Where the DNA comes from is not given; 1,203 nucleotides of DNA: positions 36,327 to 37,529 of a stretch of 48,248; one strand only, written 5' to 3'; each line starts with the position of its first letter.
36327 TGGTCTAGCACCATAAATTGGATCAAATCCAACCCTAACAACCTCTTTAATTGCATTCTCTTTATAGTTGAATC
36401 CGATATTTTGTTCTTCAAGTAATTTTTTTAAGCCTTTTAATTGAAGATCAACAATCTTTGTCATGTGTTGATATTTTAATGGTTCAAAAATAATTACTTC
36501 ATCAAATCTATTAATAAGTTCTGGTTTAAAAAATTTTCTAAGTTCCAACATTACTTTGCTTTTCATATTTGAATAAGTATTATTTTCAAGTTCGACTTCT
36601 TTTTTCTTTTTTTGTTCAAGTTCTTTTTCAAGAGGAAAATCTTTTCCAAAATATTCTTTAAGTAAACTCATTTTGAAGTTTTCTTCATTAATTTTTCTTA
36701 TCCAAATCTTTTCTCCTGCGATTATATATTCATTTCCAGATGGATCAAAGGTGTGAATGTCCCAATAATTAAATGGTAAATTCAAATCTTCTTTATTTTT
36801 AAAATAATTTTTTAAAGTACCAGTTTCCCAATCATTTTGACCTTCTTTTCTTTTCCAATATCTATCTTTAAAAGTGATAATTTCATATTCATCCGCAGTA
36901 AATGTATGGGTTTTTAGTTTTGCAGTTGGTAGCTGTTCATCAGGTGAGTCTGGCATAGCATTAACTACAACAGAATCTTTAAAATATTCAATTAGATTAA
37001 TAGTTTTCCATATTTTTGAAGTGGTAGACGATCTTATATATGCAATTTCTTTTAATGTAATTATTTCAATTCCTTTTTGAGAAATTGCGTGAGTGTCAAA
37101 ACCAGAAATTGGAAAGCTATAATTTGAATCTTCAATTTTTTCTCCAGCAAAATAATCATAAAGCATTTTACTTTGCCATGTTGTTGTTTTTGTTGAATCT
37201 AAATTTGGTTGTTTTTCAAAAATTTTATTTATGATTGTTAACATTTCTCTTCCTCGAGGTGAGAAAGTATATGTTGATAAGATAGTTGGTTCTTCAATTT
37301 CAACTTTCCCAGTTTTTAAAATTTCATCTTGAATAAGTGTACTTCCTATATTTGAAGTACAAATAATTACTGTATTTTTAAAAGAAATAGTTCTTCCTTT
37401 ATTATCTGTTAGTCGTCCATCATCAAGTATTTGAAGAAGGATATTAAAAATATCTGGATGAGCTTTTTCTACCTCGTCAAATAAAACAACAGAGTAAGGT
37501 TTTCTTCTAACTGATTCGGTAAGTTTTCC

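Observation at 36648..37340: Four tandem ~55-aa repeats (~240 extra aa) inserted in the D2 ring of a ClpB/ClpC-type unfoldase, at the position of the ClpP-docking loop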

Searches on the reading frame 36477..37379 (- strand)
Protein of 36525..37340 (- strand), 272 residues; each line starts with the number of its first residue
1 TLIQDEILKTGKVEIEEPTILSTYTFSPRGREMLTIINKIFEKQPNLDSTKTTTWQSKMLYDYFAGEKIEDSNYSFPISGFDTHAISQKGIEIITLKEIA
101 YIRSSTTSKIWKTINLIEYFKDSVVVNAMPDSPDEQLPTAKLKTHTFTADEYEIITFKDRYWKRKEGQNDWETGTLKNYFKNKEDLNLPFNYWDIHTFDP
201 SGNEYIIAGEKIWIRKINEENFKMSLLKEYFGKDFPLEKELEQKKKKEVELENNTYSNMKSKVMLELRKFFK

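Call 7: search_protein_families(library=pfam, proteins=[window:36525-37340:-], max_evalue=10)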
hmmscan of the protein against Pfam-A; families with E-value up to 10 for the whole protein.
seq(272 aa): 0 families

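Call 8: find_homologous_proteins(query=window:36621-37295:-, max_evalue=0.01)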
Query seq(225 aa) (225 aa): 3 proteins with E <= 0.01 among 157 candidates.
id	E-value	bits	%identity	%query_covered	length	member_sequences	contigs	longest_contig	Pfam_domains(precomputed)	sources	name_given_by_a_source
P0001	1.8e-63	232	41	100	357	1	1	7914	-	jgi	jgi:hypothetical protein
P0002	8.6e-63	230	48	82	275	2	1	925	-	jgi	jgi:hypothetical protein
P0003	8.2e-42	162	62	51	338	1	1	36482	PF10431.16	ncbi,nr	ncbi:MAG: AAA family ATPase [Patescibacteria group bacterium]|nr:AAA family ATPase [Patescibacteria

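Call 12: find_related_loci(query=A2, collection=genome_contigs, flank=10000)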
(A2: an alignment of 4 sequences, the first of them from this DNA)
Query A2 (248 aa) in genome_contigs; peptide patterns used: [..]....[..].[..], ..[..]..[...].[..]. (x = any residue, [..] = any of these).
131 stretches matched a pattern; 88 encode a relative of the query (tblastn E <= 1e-3); the best 80 are kept; 80 distinct loci.
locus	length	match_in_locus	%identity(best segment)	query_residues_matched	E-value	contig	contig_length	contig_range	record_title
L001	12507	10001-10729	63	2-246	3e-103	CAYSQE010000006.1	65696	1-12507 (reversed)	MAG TPA_asm: uncultured Gammaproteobacteria bacterium isolate SRP269290_co1_355 genome assembly, contig: NODE_423_length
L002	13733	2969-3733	59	2-246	1e-102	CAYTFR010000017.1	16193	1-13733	MAG TPA_asm: uncultured Gammaproteobacteria bacterium isolate binchicken_co275_500 genome assembly, contig: NODE_4989_le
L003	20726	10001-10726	57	2-246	4e-92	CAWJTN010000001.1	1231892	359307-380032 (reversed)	MAG: Candidatus Roizmanbacteria bacterium isolate MFD04408.bin.1.61 genome assembly, contig: contig_30883, whole genome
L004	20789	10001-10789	56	3-248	3e-92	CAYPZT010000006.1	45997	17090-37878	MAG TPA_asm: uncultured Gammaproteobacteria bacterium isolate SRP329715_co1_181 genome assembly, contig: NODE_967_length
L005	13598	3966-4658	58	2-237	6e-92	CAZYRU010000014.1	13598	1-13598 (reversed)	MAG TPA_asm: uncultured Gammaproteobacteria bacterium isolate SRP167436_co1_107 genome assembly, contig: NODE_7440_lengt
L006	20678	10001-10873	51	2-248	1e-91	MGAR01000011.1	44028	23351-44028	MAG: Candidatus Roizmanbacteria bacterium RIFCSPLOWO2_01_FULL_41_22 rifcsplowo2_01_scaffold_2322, whole genome shotgun s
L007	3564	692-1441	55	2-246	9e-92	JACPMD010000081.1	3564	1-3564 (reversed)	MAG: Candidatus Roizmanbacteria bacterium isolate NC_groundwater_539_Ag_S-0.1um_39_6 S35_SO-1_scaffold_241912, whole gen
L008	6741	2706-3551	53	2-246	4e-91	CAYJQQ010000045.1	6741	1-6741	MAG TPA_asm: uncultured Gammaproteobacteria bacterium isolate ERP125453_co1_343 genome assembly, contig: NODE_14517_leng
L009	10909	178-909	56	2-237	3e-90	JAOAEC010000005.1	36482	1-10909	MAG: Patescibacteria group bacterium isolate SKW25 NODE_5_length_36482_cov_5.192254, whole genome shotgun sequence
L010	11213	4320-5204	49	2-246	2e-90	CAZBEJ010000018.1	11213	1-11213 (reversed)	MAG TPA_asm: uncultured Gammaproteobacteria bacterium isolate SRP271791_co2_58 genome assembly, contig: NODE_1502_length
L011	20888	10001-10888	50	2-246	2e-90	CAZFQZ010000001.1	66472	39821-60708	MAG TPA_asm: uncultured Gammaproteobacteria bacterium isolate SRP271791_co2_5 genome assembly, contig: NODE_27_length_66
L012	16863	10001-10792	54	1-248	4e-90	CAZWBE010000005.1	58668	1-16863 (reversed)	MAG TPA_asm: uncultured Gammaproteobacteria bacterium isolate binchicken_co40_4 genome assembly, contig: NODE_469_length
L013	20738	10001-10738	54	2-246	4e-90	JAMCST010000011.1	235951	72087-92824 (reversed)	MAG: Patescibacteria group bacterium isolate FK_Sedi_A_Bin.200 NODE_29_length_235951_cov_6.06351, whole genome shotgun s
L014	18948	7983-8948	47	2-248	8e-89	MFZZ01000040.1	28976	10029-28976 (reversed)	MAG: Candidatus Roizmanbacteria bacterium RIFCSPHIGHO2_12_FULL_38_13 rifcsphigho2_12_scaffold_6619, whole genome shotgun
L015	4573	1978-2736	54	2-248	8e-89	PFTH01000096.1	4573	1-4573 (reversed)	MAG: Candidatus Roizmanbacteria bacterium CG_4_9_14_0_8_um_filter_34_12 CG_4_9_14_0.8_um_filter_scaffold_9461_c, whole g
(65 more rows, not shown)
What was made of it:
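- Tried and rejected: The genome-collection scan was already spent (call 12).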

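Call 13: find_homologous_proteins(query=A2, max_evalue=0.01)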
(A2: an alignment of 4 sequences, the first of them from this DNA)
Query A2 (4 sequences) (248 aa, profile of the alignment): 24 proteins with E <= 0.01 among 5537 candidates.
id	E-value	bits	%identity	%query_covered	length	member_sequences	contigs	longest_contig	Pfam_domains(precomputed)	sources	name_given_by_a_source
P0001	1.4e-133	462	42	99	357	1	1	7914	-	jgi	jgi:hypothetical protein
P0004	1.3e-105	370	47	100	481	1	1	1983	PF10431.16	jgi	jgi:hypothetical protein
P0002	7.7e-100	352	48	74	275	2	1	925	-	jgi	jgi:hypothetical protein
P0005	1.0e-98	348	50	99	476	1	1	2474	PF07724.21,PF00004.36,PF07728.21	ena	-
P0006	6.8e-97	342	56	86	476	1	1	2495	PF10431.16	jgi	-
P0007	2.3e-95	337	51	92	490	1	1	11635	PF10431.16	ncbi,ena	-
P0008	4.3e-91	323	52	82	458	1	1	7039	PF10431.16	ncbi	ncbi:MAG: hypothetical protein ACK4FL_02355 [Microgenomates group bacterium]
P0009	4.7e-89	316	55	82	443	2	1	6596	PF10431.16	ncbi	ncbi:MAG: hypothetical protein ACPL1D_01205 [Microgenomates group bacterium]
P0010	4.7e-86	306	53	70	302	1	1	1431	-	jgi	jgi:hypothetical protein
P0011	4.3e-84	300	54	76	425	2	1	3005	PF10431.16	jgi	jgi:hypothetical protein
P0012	2.0e-83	298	49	97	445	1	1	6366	PF10431.16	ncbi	ncbi:MAG: hypothetical protein ABIO02_04335 [Patescibacteria group bacterium]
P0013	4.4e-83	297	47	83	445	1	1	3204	PF10431.16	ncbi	-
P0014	7.7e-81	289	50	76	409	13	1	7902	PF10431.16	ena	-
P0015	7.9e-80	286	50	76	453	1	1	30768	PF10431.16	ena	-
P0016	1.0e-76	276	51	78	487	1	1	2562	PF10431.16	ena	-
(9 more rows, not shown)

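Call 24: find_homologous_proteins(query=A3, max_evalue=0.001)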
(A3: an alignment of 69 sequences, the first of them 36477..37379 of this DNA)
Query A3 (69 sequences) (301 aa, profile of the alignment): 75 proteins with E <= 0.001 among 7662 candidates.
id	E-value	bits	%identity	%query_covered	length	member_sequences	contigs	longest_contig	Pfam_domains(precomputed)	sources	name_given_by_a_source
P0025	1.1e-187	641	46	88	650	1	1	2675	PF10431.16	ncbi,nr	ncbi:hypothetical protein HY041_02020, partial [Candidatus Roizmanbacteria bacterium]|nr:hypothetica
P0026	1.3e-151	522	57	100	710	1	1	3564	PF07724.21,PF00004.36,PF13401.13,PF07728.21,PF10431.16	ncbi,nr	ncbi:AAA family ATPase, partial [Candidatus Roizmanbacteria bacterium]|nr:AAA family ATPase [Candida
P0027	5.3e-148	510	57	100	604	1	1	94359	PF07724.21,PF00004.36,PF07728.21,PF10431.16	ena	-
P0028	9.4e-148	510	48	100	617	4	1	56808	PF07724.21,PF07728.21,PF10431.16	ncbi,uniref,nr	ncbi:hypothetical protein A2774_03410 [Candidatus Roizmanbacteria bacterium RIFCSPHIGHO2_01_FULL_39_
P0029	5.4e-147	507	48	100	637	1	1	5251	PF07724.21,PF00004.36,PF07728.21,PF10431.16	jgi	-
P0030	1.5e-142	493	57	100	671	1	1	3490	PF07724.21,PF00004.36,PF07728.21,PF10431.16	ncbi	-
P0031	3.0e-141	488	61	100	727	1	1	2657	PF07724.21,PF00004.36,PF13401.13,PF07728.21,PF10431.16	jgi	jgi:DNA-directed RNA polymerase subunit RPC12/RpoP/energy-coupling factor transporter ATP-binding pr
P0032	3.5e-141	488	60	100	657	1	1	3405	PF07724.21,PF00004.36,PF07728.21,PF10431.16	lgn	-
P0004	6.5e-138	477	49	95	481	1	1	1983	PF10431.16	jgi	jgi:hypothetical protein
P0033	1.6e-135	470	52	100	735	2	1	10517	PF07724.21,PF00004.36,PF07728.21,PF10431.16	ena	-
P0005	3.0e-130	452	53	100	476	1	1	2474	PF07724.21,PF00004.36,PF07728.21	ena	-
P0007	1.1e-129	450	54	89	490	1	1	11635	PF10431.16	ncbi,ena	-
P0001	2.4e-128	446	44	95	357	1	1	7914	-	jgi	jgi:hypothetical protein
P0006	4.5e-123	429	57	85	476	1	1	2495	PF10431.16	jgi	-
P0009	8.0e-120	418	57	85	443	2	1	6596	PF10431.16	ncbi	ncbi:MAG: hypothetical protein ACPL1D_01205 [Microgenomates group bacterium]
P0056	6.9e-17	80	59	16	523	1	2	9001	PF07724.21,PF13476.13,PF00004.36,PF17871.8,PF07728.21,PF10431.16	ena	-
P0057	9.1e-17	79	41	35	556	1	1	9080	PF07724.21,PF00004.36,PF17871.8,PF07728.21,PF10431.16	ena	-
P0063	9.9e-16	76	39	35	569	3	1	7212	PF07724.21,PF00004.36,PF17871.8,PF07728.21,PF10431.16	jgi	-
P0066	3.6e-15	74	64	14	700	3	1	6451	PF13173.13,PF00158.33,PF07724.21,PF00004.36,PF13401.13,PF23569.2,PF17871.8,PF07728.21,PF05621.18,PF10431.16,PF13191.13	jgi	-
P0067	3.9e-15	74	74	12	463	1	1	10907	PF07724.21,PF00004.36,PF07728.21,PF10431.16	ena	-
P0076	3.4e-10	58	62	11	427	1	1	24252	PF07724.21,PF07728.21,PF10431.16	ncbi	-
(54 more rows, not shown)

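Call 34: predict_structure(alignment_id=A4)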
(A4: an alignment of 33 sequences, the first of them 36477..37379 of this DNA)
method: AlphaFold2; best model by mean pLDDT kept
length: 301 residues; sequences in the alignment: 33
mean_pLDDT: 86.2   pTM: 0.80
mean pLDDT of the five models: 86.2, 85.8, 85.5, 84.8, 81.5
residues with pLDDT >= 90: 184; 70-90: 74; 50-70: 31; < 50: 12
segments of 3 or more residues with pLDDT < 50: 1-9, 299-301
pLDDT, mean of each block of 10 residues (from residue 1): 41 64 61 88 94 91 82 96 96 95 97 97 97 96 91 95 97 96 97 85 95 96 94 93 84 85 81 76 75 57 34
secondary structure, 60 per line:
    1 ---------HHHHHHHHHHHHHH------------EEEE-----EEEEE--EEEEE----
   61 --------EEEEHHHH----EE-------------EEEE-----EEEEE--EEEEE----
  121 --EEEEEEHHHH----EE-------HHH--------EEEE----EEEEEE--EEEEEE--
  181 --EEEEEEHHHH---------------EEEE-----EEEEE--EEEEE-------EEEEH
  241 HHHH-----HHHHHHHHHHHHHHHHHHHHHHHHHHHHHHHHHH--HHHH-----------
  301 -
elements in order: H10-23 E36-39 E45-49 E52-56 E69-72 H73-76 E96-99 E105-109 E112-116 E123-128 H129-132 E157-160 E165-170 E173-178 E183-188 H189-192 E208-211 E217-221 E224-228 E236-239 H240-244 H250-283 H286-289
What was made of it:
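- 37146..37277 (-): Blade 1 (residues 777-820), with an invariant SPRGRE hairpin and a variable loop before its last strand. Four strands plus a short helix in the AF2 model (call 34).
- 36915..36977 (-): Linker between blades 2 and 3 (residues 877-897), V-x-N-A-[ML]-P-D-x-P-[DE]-E-Q-L-P-T. This is the most conserved stretch of the insertion. Model pLDDT is above 90 (call 34).
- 36531..36632 (-): Long return helix (about residues 992-1025) that leads from blade 4 back into D2. Its N-terminal ~17 residues extend the helix that is conserved in ClpB. AF2 predicts a helix at model positions 250-283 with pLDDT 75-85 (call 34).
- The AF2 model of residues 743-1043 has pLDDT 86.2 and pTM 0.80, with four units of four strands plus a short helix (call 34).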

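Call 36: fold_search(model_id=the predicted structure, library=pdb)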
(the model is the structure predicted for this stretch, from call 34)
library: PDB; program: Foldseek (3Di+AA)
matches with E <= 10: 1219; with E <= 0.001: 319
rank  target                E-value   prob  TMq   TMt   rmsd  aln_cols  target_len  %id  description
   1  1su3_B                3.6e-08  1.00  0.49  0.36   5.6       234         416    6  X-ray structure of human proMMP-1: New insights into collagenase action (released 2004-12-21)
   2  1rtg                  4.0e-08  1.00  0.49  0.70   5.7       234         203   12  C-TERMINAL DOMAIN (HAEMOPEXIN-LIKE DOMAIN) OF HUMAN MATRIX METALLOPROTEINASE-2 (released 1996-06-10)
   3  1hxn                  6.5e-08  1.00  0.44  0.60   7.1       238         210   12  1.8 ANGSTROMS CRYSTAL STRUCTURE OF THE C-TERMINAL DOMAIN OF RABBIT SERUM HEMOPEXIN (released 1995-10-15)
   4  1qhu                  1.0e-07  1.00  0.44  0.34   3.9       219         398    8  MAMMALIAN BLOOD SERUM HAEMOPEXIN DEGLYCOSYLATED AND IN COMPLEX WITH ITS LIGAND HAEM (released 1999-10-06)
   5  1qjs_A                1.2e-07  1.00  0.46  0.35   5.1       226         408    9  mammalian blood serum haemopexin glycosylated-native protein and in complex with its ligand haem (released 2000-02-03)
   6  1pex                  1.3e-07  1.00  0.45  0.68   6.4       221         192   10  COLLAGENASE-3 (MMP-13) C-TERMINAL HEMOPEXIN-LIKE DOMAIN (released 1996-12-23)
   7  3c7x                  1.4e-07  1.00  0.48  0.71   3.6       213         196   11  Hemopexin-like domain of matrix metalloproteinase 14 (released 2009-02-10)
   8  6qsd                  1.4e-07  1.00  0.34  0.40   6.6       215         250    9  Crystal structure of Pizza6S (released 2020-03-18)
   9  5ojp_C                1.8e-07  1.00  0.26  0.26   9.7       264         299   14  YCF48 bound to D1 peptide (released 2018-08-08)
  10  3lp9_A                1.9e-07  1.00  0.54  0.69   4.5       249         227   12  Crystal structure of LS24, A Seed Albumin from Lathyrus sativus (released 2010-02-23)
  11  6o5e_A                2.1e-07  1.00  0.43  0.66   4.5       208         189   10  Crystal structure of the Vitronectin hemopexin-like domain (released 2019-09-18)
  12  1ck7                  2.4e-07  1.00  0.49  0.25   5.1       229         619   12  GELATINASE A (FULL-LENGTH) (released 1999-08-25)
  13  4fu4_A                2.4e-07  1.00  0.48  0.40   6.3       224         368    9  Human collagenase 3 (MMP-13) with peptide from pro-domain (released 2013-08-21)
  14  1itv_A                2.5e-07  1.00  0.47  0.70   3.6       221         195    8  Dimeric form of the haemopexin domain of MMP9 (released 2002-09-04)
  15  1su3_A                2.7e-07  1.00  0.47  0.35   4.5       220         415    7  X-ray structure of human proMMP-1: New insights into collagenase action (released 2004-12-21)
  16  7u68_A                2.7e-07  1.00  0.43  0.66   4.6       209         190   10  Crystal structure of the Vitronectin hemopexin-like domain binding Sodium-2 (released 2023-03-29)
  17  3oyo_A                3.2e-07  1.00  0.48  0.62   4.9       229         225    8  Crystal structure of hemopexin fold protein CP4 from cow pea (released 2011-02-09)
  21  7rj9_B                4.3e-07  1.00  0.44  0.65   4.2       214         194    8  Crystal structure of the Vitronectin hemopexin-like domain binding Calcium (released 2022-07-27)
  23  6ix1_A                8.3e-07  1.00  0.53  0.69   4.2       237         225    9  Structure of 2S albumin seed protein from Dolichos (released 2019-12-11)
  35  7u68_B                1.7e-06  1.00  0.45  0.69   4.2       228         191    9  Crystal structure of the Vitronectin hemopexin-like domain binding Sodium-2 (released 2023-03-29)
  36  6ix1_B                1.8e-06  1.00  0.51  0.66   4.4       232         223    8  Structure of 2S albumin seed protein from Dolichos (released 2019-12-11)
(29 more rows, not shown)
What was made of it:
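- On Hemopexin repeat / PEX domain (Pfam PF00045): The model has pLDDT 86 and pTM 0.80 (call 34), and the top Foldseek hits are PEX domains aligned over all four blades (call 36).
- Closest known: Hemopexin-like. Same: The predicted four-bladed propeller aligns over all four blades (TM about 0.7, call 36).
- E = 4e-8 to 1e-6, TM normalised to target 0.60-0.73, alignments of 208-249 columns (call 36). PEX domains of MMP-9 and MMP-14 are known homodimerisation modules (established knowledge; PDB 1itv, 'dimeric form of the haemopexin domain of MMP9', is among the hits in call 36). The fold family includes ligand binders: hemopexin 1qhu/1qjs, vitronectin with Ca/Na (7rj9, 7u68) and plant albumins 3lp9, 3oyo and 6ix1 (call 36).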

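Call 39: search_protein_families(library=pfam, alignment_id=A3, max_evalue=1)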
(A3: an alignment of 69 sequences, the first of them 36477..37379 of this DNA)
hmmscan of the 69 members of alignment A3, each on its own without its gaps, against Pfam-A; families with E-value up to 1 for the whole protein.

A. member 1, window:36477-37379:- (301 aa): 1 family
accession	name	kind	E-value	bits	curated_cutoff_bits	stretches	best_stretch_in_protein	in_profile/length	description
PF07724.20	AAA_2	-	2.3e-07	31.4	27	1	258-295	129-166/166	AAA domain (Cdc48 subfamily)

B. families by the number of members that match (of 69 scanned): 32 families (the first 25 are shown)
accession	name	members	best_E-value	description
PF07724.20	AAA_2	69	2.7e-08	AAA domain (Cdc48 subfamily)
PF10584.14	Proteasome_A_N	14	0.056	Proteasome subunit A N-terminal signature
PF14870.12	PSII_BNR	3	0.00026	Photosynthesis system II assembly factor YCF48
PF16158.11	N_BRCA1_IG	2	0.022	Ig-like domain from next to BRCA1 gene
PF21582.3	CBM30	2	0.034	Carbohydrate binding domain 30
PF12286.13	DUF3622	1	0.005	Protein of unknown function (DUF3622)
PF13277.11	YmdB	1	0.0076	YmdB-like protein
PF13310.11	Virulence_RhuM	1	0.016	Virulence protein RhuM family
PF19789.6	DUF6273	1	0.02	Domain of unknown function (DUF6273)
PF22936.1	Pol_BBD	1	0.022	Pol polyprotein, beta-barrel domain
PF05782.16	ECM1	1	0.026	Extracellular matrix protein 1 (ECM1)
PF14277.12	DUF4364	1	0.04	Domain of unknown function (DUF4364)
PF04368.18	DUF507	1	0.045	Protein of unknown function (DUF507)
PF15348.11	GEMIN8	1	0.059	Gemini of Cajal bodies-associated protein 8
PF05053.19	Menin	1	0.072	Menin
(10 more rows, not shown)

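Call 57: find_encoding_contigs(protein=P0076, flank=6000, max_places=2)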
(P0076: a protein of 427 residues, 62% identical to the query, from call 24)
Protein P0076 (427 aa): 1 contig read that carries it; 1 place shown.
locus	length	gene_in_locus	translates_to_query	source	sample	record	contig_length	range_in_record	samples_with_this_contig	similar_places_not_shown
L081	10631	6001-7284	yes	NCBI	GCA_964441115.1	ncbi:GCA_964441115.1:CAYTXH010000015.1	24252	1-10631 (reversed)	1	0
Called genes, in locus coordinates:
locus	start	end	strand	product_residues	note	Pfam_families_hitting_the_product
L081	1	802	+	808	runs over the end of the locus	PF01590:GAF, PF00989:PAS, PF13188:PAS_8, PF08447:PAS_3, PF08448:PAS_4 (weak), PF13426:PAS_9 (weak), PF00512:HisKA, PF02518:HATPase_c, +1 more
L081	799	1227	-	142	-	PF00072:Response_reg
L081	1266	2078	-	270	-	-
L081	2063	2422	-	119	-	PF04020:Phage_holin_4_2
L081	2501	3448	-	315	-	PF17125:Methyltr_RsmF_N, PF22458:RsmF-B_ferredox (weak), PF01189:Methyltr_RsmB-F, PF13847:Methyltransf_31 (faint)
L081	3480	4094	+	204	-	-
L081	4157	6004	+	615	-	-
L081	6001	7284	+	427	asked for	PF07724:AAA_2, PF07728:AAA_5, PF10431:ClpB_D2-small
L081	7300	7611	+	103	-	PF04956:TrbC (weak), PF18895:T4SS_pilin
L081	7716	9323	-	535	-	-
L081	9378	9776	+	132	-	PF18895:T4SS_pilin (weak)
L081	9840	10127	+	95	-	PF18895:T4SS_pilin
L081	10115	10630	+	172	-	?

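Call 58: find_encoding_contigs(protein=P0067, flank=6000, max_places=2)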
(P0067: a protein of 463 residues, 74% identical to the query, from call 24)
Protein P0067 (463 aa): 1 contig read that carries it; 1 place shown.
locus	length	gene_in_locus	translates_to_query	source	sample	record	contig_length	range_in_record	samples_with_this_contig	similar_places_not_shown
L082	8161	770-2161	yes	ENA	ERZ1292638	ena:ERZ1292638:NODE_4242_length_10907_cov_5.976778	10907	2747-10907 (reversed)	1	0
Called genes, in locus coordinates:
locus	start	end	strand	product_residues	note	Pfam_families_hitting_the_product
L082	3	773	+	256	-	?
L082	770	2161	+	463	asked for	PF07724:AAA_2, PF00004:AAA, PF07728:AAA_5, PF10431:ClpB_D2-small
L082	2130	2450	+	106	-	PF18895:T4SS_pilin (weak)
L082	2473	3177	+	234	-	PF00696:AA_kinase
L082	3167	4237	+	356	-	PF02463:SMC_N, PF13304:AAA_21 (faint)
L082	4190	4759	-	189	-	PF00717:Peptidase_S24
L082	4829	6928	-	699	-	PF00009:GTP_EFTU, PF22042:EF-G_D2, PF03144:GTP_EFTU_D2, PF14492:EFG_III, PF16658:RF3_C (weak), PF03764:EFG_IV, PF00679:EFG_C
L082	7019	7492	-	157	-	PF00177:Ribosomal_S7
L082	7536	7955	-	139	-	PF00164:Ribosom_S12_S23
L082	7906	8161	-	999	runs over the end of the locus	?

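Call 59: find_encoding_contigs(protein=P0057, flank=5000, max_places=1)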
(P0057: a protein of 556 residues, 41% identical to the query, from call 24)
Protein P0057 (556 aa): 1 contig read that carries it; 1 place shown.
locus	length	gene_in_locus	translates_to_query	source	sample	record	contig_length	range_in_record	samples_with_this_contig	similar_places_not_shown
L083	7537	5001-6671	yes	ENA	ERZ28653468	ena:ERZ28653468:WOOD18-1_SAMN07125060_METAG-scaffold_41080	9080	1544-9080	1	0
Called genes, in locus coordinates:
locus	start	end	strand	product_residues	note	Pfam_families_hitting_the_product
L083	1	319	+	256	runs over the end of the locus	-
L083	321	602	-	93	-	-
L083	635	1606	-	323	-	-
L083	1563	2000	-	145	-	-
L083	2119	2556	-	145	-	-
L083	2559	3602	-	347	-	-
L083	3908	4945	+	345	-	-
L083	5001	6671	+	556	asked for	PF17871:AAA_lid_9, PF00004:AAA, PF07724:AAA_2, PF07728:AAA_5, PF10431:ClpB_D2-small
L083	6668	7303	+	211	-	-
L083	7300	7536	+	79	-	?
